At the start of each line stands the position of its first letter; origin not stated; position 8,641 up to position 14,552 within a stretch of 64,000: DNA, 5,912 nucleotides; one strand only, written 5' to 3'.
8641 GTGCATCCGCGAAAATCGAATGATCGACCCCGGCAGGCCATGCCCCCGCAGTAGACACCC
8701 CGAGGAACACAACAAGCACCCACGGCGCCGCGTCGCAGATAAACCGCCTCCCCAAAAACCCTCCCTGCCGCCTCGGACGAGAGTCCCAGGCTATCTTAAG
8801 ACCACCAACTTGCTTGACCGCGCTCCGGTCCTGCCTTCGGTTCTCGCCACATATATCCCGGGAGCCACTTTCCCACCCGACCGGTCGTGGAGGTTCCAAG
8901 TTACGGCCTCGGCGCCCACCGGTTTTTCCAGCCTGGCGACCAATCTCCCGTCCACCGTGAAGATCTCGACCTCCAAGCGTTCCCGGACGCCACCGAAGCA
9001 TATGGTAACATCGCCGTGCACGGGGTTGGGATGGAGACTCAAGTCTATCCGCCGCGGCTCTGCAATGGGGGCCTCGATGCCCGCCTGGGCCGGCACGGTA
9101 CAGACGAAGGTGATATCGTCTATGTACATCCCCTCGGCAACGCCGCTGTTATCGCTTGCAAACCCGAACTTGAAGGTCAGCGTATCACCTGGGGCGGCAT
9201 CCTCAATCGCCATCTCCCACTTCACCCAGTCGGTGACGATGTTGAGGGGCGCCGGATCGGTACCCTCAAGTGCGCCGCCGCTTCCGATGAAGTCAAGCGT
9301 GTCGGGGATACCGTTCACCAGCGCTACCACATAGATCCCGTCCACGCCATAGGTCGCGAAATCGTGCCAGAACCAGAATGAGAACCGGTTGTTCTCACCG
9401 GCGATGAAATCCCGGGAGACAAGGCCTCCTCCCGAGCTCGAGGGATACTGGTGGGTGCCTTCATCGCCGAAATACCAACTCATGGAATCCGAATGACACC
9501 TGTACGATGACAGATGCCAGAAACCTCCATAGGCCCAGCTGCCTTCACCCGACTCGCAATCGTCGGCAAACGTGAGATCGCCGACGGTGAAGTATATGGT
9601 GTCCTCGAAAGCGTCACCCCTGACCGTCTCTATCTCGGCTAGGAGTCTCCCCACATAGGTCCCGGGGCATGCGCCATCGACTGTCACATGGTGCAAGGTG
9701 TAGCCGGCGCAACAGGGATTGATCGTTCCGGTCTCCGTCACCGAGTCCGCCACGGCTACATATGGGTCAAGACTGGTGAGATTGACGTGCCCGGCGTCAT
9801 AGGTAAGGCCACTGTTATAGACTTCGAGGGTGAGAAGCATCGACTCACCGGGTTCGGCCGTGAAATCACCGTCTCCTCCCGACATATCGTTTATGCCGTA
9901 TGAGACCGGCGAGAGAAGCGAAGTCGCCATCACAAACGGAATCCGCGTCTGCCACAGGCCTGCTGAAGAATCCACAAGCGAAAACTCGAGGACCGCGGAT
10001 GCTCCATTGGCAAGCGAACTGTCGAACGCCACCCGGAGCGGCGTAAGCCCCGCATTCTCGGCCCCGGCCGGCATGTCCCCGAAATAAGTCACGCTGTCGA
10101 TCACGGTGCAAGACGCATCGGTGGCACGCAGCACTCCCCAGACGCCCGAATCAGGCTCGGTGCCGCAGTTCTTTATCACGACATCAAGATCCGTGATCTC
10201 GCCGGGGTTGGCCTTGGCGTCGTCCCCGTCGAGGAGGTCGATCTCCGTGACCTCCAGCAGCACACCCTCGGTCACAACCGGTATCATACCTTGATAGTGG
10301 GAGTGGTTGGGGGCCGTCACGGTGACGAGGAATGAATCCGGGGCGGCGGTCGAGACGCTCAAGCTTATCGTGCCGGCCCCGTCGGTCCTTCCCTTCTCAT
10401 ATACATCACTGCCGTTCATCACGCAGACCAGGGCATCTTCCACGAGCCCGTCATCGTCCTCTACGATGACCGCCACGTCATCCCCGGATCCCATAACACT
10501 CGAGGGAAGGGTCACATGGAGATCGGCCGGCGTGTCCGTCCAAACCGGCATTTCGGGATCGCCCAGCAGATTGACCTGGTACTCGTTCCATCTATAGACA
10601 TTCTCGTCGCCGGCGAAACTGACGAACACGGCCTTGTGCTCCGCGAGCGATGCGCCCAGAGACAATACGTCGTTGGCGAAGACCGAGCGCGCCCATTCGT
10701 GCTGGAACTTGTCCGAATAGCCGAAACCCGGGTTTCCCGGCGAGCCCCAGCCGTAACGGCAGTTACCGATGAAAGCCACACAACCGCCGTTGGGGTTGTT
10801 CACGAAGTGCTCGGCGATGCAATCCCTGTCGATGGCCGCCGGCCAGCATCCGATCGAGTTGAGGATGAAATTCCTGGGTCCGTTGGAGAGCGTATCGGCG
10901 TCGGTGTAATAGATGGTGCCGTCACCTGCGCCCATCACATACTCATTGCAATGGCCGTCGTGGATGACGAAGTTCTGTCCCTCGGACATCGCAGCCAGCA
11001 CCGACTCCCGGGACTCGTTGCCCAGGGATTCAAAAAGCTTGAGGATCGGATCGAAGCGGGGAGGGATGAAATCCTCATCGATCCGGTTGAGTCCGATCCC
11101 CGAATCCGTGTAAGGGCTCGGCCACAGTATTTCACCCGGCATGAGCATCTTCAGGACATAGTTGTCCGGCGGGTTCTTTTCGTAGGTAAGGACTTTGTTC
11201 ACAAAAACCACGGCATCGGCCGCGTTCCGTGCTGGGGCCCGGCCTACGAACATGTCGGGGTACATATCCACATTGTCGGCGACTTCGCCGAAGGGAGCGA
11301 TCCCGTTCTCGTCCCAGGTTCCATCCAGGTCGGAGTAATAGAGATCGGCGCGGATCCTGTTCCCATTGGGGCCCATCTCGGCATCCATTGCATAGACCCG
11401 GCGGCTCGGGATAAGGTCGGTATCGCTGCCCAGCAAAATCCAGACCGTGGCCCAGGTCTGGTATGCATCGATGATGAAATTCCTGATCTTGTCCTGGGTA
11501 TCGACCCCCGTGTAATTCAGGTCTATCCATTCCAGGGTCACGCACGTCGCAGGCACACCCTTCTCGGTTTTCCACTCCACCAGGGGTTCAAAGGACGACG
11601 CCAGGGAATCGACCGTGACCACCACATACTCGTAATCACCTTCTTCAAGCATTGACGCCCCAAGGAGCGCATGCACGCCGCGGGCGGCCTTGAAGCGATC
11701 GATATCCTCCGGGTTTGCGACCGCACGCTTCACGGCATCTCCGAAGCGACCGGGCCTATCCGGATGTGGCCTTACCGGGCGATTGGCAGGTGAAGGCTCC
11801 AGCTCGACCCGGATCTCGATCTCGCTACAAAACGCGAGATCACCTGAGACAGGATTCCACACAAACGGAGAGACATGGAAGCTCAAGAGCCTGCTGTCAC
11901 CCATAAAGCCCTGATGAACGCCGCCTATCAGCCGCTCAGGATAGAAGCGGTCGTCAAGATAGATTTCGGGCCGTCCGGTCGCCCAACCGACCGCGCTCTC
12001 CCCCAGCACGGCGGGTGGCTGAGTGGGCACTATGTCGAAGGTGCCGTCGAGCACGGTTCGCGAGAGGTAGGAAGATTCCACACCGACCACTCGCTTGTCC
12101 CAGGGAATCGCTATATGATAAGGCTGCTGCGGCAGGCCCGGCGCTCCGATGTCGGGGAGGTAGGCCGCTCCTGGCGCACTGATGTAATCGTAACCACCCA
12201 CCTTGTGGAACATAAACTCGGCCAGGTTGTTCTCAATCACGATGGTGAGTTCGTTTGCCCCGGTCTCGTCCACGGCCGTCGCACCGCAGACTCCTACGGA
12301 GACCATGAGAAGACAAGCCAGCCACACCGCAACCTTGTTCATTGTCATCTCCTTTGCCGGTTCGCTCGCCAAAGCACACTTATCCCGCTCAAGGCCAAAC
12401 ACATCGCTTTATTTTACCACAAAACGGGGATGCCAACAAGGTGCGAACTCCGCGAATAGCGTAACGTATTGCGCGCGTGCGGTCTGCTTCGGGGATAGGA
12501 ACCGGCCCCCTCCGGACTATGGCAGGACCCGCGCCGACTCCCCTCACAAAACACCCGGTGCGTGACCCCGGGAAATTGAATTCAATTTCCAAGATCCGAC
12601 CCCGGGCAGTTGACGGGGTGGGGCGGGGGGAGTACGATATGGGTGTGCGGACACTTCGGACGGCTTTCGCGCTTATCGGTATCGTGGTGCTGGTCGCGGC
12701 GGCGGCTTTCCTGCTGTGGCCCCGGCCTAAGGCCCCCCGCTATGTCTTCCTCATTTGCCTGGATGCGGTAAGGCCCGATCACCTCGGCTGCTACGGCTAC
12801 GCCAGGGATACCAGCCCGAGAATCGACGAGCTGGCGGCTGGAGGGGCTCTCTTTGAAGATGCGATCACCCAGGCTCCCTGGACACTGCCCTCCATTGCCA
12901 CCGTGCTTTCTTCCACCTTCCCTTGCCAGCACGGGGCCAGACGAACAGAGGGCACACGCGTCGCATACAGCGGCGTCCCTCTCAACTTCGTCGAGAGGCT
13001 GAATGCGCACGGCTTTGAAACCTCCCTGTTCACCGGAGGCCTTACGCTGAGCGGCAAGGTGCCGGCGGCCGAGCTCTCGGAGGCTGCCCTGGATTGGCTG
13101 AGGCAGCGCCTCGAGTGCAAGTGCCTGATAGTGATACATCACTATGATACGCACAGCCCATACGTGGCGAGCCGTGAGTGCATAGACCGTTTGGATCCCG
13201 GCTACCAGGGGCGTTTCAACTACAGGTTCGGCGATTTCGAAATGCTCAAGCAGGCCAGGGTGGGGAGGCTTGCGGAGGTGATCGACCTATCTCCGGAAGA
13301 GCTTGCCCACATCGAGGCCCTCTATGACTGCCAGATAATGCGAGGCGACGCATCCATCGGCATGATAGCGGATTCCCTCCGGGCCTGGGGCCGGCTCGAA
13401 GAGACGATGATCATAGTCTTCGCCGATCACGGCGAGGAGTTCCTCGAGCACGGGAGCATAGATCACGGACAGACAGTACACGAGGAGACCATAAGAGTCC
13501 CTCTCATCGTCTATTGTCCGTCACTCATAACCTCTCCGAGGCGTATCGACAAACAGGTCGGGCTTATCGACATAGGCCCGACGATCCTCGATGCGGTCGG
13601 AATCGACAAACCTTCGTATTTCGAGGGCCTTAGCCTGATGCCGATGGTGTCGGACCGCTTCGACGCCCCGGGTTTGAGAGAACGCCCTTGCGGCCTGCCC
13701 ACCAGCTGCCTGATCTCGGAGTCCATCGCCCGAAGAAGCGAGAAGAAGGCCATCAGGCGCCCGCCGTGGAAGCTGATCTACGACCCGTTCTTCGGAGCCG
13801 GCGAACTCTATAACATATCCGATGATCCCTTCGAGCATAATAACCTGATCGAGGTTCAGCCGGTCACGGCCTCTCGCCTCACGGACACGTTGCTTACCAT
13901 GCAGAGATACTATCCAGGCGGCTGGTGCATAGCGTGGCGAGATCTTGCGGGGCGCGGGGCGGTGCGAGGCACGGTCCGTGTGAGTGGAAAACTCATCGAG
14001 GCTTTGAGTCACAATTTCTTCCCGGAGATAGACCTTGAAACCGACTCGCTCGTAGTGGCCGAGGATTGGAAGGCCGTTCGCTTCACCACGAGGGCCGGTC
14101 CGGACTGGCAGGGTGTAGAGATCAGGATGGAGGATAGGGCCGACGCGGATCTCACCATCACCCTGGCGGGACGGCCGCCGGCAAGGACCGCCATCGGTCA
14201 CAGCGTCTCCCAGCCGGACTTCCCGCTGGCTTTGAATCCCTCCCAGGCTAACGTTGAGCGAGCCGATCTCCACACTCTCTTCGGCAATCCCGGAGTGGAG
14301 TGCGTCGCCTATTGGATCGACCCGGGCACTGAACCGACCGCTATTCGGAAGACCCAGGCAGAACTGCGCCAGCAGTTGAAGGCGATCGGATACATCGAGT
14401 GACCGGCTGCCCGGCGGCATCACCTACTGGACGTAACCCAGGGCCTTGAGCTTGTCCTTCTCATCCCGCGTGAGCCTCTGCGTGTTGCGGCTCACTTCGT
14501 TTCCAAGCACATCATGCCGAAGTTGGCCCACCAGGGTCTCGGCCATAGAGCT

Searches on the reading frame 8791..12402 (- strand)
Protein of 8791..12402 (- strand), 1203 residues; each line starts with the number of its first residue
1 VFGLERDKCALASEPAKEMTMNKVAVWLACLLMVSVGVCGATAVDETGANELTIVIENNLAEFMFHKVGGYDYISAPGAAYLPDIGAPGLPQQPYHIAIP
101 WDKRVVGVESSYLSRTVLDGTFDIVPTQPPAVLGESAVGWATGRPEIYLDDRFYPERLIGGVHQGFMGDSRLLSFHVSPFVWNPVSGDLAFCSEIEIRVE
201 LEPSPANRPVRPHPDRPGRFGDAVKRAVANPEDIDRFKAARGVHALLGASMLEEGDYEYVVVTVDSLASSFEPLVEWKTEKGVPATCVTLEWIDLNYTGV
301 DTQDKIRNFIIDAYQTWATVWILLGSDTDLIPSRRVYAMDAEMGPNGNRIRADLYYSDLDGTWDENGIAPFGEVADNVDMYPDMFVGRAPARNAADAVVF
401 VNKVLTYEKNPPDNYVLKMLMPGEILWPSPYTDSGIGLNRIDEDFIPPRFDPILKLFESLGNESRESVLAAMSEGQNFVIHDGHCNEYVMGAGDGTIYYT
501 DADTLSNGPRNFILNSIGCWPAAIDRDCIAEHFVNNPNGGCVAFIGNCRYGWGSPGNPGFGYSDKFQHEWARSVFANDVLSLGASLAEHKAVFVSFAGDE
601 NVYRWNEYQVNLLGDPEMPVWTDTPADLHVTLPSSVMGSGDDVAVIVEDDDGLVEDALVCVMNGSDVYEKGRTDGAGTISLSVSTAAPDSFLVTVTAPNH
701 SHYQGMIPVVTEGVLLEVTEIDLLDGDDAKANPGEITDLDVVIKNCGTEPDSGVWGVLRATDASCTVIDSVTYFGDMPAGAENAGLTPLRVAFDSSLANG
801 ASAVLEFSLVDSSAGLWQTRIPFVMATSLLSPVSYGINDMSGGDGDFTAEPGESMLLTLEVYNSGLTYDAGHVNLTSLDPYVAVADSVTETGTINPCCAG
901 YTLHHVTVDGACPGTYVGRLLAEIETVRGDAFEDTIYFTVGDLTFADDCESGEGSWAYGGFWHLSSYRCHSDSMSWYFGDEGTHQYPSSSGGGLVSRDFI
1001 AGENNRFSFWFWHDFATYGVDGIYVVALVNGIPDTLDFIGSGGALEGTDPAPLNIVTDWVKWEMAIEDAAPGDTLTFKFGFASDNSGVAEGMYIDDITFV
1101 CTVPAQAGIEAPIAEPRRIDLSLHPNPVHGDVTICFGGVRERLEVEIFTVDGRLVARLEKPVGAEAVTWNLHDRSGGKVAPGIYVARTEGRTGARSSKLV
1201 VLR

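Call 43: search_protein_families(library=pfam, proteins=[window:8791-12402:-], max_evalue=0.00001)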
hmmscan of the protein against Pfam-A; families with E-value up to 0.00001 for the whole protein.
window:8791-12402:- (1203 aa): 1 family
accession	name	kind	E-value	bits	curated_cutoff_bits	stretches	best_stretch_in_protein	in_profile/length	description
PF01364.23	Peptidase_C25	-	4.2e-54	184.7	23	1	259-619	1-373/374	Peptidase family C25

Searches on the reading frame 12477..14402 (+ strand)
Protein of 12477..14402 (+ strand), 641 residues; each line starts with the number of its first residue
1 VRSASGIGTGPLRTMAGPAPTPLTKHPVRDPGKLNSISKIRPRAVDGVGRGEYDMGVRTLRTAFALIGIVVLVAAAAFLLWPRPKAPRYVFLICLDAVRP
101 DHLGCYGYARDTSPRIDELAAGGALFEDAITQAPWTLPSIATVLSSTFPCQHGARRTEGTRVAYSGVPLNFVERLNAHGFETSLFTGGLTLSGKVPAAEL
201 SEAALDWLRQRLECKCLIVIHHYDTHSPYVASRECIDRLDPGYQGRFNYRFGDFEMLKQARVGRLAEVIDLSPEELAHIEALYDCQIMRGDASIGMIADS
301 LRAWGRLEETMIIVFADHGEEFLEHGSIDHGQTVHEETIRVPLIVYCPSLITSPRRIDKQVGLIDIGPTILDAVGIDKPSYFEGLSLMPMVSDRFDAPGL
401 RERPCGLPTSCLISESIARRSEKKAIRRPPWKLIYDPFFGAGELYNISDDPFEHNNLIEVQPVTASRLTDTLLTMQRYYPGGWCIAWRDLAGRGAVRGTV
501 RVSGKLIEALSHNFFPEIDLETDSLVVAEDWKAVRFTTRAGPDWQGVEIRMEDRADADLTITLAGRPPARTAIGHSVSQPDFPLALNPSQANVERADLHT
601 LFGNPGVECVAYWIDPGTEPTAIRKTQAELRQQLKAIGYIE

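Call 43: search_protein_families(library=pfam, proteins=[window:12477-14402:+], max_evalue=0.00001)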
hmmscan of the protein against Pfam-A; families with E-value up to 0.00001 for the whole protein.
window:12477-14402:+ (641 aa): 2 families
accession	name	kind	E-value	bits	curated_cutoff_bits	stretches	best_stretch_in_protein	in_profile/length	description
PF00884.28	Sulfatase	-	9.7e-30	104.3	25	2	197-376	146-301/301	Sulfatase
PF16347.10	SGSH_C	-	1.4e-12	48.4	29.3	1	324-461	2-135/154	N-sulphoglucosamine sulphohydrolase, C-terminal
